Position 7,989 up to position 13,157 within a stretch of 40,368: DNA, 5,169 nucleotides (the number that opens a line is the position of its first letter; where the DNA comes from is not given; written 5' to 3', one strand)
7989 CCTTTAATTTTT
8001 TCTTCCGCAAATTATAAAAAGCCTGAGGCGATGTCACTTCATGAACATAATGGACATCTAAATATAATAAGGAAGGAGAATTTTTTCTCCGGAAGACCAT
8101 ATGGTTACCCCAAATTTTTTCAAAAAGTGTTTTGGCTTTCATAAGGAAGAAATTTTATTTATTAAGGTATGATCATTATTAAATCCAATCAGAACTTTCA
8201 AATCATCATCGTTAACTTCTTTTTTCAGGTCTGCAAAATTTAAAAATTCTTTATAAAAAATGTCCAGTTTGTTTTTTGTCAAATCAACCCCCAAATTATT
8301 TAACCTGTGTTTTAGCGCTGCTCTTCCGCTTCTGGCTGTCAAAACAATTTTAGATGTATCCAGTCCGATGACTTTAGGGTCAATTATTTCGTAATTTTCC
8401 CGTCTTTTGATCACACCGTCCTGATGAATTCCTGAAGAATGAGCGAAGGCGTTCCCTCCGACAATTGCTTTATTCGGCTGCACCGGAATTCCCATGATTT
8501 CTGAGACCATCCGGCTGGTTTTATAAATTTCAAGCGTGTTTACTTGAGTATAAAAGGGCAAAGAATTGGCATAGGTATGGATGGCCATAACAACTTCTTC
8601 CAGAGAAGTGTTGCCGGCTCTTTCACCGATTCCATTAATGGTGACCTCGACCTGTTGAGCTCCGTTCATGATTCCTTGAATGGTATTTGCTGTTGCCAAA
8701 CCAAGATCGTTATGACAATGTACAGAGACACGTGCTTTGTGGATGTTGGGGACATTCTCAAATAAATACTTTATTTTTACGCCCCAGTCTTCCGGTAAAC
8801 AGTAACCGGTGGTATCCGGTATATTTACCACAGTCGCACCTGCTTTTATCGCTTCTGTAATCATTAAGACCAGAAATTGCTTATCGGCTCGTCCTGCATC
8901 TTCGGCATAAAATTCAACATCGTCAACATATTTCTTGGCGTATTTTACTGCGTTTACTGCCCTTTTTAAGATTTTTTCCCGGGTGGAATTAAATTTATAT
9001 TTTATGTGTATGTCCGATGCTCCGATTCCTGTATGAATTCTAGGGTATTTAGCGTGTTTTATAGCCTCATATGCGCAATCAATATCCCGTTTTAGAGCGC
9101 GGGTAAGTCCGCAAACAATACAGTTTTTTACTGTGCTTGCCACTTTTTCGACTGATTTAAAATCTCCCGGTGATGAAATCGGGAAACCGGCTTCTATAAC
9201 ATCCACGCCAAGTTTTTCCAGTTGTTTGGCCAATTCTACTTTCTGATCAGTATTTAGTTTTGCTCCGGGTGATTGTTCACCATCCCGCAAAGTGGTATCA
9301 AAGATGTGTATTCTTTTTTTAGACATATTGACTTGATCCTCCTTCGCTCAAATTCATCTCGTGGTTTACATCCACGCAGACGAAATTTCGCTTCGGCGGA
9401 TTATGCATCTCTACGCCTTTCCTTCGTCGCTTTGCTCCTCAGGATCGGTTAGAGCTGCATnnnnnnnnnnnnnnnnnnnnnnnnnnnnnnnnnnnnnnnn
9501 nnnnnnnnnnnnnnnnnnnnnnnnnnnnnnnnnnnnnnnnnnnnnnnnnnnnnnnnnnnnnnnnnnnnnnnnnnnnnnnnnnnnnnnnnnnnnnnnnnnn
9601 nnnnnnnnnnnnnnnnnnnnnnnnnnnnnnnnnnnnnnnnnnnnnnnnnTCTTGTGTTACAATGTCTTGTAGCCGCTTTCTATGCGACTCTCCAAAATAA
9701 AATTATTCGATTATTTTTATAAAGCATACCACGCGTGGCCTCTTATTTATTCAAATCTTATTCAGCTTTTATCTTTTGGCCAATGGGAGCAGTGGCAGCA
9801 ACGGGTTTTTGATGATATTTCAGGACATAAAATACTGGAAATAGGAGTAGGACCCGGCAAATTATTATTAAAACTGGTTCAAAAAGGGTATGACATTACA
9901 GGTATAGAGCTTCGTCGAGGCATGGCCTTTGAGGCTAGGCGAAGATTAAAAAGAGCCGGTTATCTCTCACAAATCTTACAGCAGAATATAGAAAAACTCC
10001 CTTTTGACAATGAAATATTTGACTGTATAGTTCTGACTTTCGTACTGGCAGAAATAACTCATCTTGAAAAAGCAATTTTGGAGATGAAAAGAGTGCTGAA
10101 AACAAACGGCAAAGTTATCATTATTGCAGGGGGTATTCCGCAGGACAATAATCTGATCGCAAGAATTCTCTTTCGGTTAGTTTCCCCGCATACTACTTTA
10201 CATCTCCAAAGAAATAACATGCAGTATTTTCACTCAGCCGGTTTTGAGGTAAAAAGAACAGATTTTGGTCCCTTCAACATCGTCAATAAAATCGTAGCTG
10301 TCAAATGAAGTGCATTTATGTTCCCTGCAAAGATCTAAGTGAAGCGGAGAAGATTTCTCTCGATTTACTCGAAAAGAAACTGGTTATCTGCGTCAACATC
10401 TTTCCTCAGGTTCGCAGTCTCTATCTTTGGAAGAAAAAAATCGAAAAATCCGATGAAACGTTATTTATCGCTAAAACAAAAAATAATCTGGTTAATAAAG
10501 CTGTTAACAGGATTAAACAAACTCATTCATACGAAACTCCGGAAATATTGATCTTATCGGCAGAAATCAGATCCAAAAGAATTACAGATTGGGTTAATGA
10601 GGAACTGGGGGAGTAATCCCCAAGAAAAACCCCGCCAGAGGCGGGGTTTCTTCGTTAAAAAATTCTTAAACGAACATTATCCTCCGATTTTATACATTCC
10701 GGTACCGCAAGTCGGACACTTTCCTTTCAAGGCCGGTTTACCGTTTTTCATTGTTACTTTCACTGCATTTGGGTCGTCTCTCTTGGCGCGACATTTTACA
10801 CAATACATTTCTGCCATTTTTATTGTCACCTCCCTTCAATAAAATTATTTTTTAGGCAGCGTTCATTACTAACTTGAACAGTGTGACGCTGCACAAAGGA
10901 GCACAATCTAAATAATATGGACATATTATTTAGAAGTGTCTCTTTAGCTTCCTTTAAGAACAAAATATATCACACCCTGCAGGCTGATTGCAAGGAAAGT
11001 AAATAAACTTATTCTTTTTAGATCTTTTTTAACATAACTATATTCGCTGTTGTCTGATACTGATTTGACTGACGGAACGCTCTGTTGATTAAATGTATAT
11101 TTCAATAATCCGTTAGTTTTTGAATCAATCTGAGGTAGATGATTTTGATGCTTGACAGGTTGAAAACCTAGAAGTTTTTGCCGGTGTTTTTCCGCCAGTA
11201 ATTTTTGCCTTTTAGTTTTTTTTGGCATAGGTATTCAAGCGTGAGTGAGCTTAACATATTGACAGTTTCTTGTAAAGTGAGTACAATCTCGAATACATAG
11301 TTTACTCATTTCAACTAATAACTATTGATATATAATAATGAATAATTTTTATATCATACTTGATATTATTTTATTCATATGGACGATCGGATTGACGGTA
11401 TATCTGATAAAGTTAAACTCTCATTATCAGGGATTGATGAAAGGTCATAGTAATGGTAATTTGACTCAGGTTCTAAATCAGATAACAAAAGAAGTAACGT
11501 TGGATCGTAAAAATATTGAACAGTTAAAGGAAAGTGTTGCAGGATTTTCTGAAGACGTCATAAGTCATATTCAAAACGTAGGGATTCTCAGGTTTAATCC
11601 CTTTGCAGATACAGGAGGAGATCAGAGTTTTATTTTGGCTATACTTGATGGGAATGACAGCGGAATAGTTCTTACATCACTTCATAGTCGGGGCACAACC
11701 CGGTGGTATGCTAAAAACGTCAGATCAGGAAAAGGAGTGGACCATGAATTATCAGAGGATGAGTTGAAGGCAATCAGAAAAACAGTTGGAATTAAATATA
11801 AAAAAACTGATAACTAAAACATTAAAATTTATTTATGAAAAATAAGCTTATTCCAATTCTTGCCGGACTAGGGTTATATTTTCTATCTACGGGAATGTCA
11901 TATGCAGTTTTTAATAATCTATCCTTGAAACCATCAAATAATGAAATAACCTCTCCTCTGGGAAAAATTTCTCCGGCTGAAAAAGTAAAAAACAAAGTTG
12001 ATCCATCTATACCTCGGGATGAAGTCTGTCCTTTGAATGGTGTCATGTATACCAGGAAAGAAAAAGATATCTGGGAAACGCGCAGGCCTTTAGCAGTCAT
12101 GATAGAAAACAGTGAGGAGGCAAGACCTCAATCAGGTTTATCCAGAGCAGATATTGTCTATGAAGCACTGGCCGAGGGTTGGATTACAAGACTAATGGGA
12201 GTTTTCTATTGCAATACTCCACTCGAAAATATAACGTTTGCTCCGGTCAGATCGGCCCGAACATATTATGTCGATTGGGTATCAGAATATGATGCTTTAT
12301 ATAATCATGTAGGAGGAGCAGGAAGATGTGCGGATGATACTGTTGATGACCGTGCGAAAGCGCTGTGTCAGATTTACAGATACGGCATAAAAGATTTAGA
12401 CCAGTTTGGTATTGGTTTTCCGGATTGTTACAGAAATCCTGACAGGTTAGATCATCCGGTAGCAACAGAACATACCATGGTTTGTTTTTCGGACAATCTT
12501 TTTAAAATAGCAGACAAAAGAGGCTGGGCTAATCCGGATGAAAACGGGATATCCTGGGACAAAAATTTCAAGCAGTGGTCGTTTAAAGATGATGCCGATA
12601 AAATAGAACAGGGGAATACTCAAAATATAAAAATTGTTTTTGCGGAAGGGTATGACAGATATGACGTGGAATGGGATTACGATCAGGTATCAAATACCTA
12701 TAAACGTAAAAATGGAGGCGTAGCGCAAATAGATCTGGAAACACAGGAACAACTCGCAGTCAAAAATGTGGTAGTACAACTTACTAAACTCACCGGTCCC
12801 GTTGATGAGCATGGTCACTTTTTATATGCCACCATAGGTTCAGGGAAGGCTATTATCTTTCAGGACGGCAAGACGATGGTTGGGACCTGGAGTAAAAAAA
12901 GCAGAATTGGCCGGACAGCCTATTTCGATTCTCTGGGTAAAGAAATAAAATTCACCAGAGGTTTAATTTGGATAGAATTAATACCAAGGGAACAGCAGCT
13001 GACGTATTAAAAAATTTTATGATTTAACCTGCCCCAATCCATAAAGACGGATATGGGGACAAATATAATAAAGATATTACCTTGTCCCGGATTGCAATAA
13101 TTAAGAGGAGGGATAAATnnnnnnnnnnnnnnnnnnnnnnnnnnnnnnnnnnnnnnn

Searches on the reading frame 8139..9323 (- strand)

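Call 25: search_protein_families(library=pfam, proteins=[window:8139-9323:-], max_evalue=0.00001)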
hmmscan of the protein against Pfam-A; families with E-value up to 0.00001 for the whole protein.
window:8139-9323:- (394 aa): 2 families
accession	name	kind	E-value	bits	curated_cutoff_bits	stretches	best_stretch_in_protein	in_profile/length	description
PF00682.25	HMGL-like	-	3.6e-90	302.3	29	1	4-273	1-260/260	HMGL-like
PF22617.1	HCS_D2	-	1.7e-23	83.2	27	1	287-368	1-82/82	Homocitrate synthase post-HMGL domain-like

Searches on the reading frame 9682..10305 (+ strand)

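Call 25: search_protein_families(library=pfam, proteins=[window:9682-10305:+], max_evalue=0.00001)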
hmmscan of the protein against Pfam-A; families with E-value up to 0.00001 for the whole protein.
window:9682-10305:+ (208 aa): 7 families
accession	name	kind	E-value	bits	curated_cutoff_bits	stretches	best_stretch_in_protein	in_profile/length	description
PF08241.18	Methyltransf_11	-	1.7e-19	70.7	21.2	1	52-147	1-95/95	Methyltransferase domain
PF13649.12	Methyltransf_25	-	4e-17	63.1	27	1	51-143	1-97/97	Methyltransferase domain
PF01209.24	Ubie_methyltran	-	5.1e-16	59.2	20.1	1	23-148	20-152/233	ubiE/COQ5 methyltransferase family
PF13847.12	Methyltransf_31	-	4.6e-12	46.3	27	1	47-149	3-111/145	Methyltransferase domain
PF13489.12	Methyltransf_23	-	3.6e-11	43.5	27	1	34-190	8-161/164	Methyltransferase domain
PF08242.18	Methyltransf_12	-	6.3e-10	40.1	30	1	52-144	1-97/98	Methyltransferase domain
PF08003.17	Methyltransf_9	-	9.4e-06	25.2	23.8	0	37-159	106-229/315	Protein of unknown function (DUF1698)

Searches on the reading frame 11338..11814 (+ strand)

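Call 25: search_protein_families(library=pfam, proteins=[window:11338-11814:+], max_evalue=0.00001)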
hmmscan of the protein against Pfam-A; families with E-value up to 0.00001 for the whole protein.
window:11338-11814:+ (159 aa): 1 family
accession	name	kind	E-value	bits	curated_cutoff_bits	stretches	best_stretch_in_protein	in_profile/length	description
PF14584.11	DUF4446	-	8e-36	123.7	27.4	1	5-149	6-149/150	Protein of unknown function (DUF4446)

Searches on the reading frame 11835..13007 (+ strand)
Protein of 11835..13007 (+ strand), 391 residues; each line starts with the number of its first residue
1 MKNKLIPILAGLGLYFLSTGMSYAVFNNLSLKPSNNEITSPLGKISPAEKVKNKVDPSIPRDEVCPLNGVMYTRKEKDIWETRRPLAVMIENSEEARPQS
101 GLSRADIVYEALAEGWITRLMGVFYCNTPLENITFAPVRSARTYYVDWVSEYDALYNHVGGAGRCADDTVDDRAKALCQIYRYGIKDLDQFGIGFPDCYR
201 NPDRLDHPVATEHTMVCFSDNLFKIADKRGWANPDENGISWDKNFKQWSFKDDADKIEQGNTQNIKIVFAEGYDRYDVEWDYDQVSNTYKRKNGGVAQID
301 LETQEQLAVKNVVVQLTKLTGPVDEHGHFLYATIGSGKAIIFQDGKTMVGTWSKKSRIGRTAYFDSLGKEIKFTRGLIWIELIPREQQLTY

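Call 25: search_protein_families(library=pfam, proteins=[window:11835-13007:+], max_evalue=0.00001)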
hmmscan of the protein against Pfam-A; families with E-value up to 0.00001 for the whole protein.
window:11835-13007:+ (391 aa): 2 families
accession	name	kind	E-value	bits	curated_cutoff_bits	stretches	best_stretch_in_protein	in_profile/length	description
PF11258.13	DUF3048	-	1.1e-32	113.6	25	1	81-230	12-146/148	Protein of unknown function (DUF3048) N-terminal domain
PF17479.7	DUF3048_C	-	9.1e-26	90.9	25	1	275-380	7-114/114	Protein of unknown function (DUF3048) C-terminal domain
